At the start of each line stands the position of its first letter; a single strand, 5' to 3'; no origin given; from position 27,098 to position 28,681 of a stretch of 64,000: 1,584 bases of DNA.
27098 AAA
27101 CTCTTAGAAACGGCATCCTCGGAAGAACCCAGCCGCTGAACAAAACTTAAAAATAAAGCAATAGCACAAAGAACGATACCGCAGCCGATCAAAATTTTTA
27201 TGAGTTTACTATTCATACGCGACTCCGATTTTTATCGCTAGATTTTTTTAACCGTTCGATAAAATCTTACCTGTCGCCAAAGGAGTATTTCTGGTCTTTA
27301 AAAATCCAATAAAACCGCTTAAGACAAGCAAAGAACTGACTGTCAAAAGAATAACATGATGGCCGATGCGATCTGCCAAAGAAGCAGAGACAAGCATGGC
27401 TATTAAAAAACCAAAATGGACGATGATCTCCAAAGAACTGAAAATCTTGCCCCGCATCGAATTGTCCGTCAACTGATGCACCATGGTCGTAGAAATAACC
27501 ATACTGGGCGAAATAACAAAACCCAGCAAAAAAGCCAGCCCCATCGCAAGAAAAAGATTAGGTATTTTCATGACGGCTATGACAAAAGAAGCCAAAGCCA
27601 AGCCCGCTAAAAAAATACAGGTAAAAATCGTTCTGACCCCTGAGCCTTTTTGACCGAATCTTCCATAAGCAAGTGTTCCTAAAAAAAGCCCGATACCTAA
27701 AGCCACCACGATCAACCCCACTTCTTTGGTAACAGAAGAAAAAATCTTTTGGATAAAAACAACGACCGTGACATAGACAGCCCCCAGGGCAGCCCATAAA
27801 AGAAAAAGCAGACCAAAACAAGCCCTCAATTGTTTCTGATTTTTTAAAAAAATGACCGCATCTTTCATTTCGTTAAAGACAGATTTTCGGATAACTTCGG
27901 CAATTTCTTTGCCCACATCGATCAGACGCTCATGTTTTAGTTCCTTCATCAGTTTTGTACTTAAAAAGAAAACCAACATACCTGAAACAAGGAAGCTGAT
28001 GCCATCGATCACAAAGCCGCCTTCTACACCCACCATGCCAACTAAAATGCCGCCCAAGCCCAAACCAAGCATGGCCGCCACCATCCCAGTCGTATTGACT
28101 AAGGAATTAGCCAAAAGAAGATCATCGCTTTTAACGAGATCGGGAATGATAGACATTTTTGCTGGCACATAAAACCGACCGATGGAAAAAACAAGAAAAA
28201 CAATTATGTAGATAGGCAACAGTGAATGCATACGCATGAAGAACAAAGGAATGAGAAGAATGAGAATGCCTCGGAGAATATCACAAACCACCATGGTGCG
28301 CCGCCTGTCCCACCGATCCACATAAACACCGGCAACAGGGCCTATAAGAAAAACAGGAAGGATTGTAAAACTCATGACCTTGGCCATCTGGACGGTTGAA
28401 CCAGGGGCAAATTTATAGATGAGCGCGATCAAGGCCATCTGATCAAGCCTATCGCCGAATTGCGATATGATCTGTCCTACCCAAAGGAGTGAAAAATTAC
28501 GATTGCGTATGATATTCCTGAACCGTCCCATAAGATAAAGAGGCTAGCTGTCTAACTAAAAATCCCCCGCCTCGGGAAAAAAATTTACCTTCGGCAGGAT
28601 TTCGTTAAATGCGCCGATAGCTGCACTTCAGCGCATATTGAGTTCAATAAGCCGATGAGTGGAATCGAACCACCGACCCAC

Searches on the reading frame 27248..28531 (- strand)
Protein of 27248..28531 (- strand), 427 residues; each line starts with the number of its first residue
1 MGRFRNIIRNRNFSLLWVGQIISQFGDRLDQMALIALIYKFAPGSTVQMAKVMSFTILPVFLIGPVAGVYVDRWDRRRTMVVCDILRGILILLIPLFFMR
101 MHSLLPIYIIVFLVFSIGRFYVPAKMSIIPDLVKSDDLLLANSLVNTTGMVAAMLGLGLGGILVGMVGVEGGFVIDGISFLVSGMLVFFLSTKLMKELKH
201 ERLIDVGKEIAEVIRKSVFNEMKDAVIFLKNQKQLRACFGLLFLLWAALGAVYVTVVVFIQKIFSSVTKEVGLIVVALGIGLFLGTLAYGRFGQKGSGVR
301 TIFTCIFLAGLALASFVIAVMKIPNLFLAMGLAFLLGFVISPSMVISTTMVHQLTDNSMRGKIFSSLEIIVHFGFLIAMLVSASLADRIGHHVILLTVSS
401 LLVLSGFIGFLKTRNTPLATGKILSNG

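Call 58: search_protein_families(library=pfam, proteins=[window:27248-28531:-], max_evalue=0.001)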
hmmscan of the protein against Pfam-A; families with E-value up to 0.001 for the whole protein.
window:27248-28531:- (427 aa): 2 families
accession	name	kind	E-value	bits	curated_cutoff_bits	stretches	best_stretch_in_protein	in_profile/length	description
PF07690.21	MFS_1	-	5.4e-33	114.8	33.4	2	16-263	1-231/347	Major Facilitator Superfamily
PF05977.19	MFS_3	-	1.3e-15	57.3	27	1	8-410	7-391/524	Transmembrane secretion effector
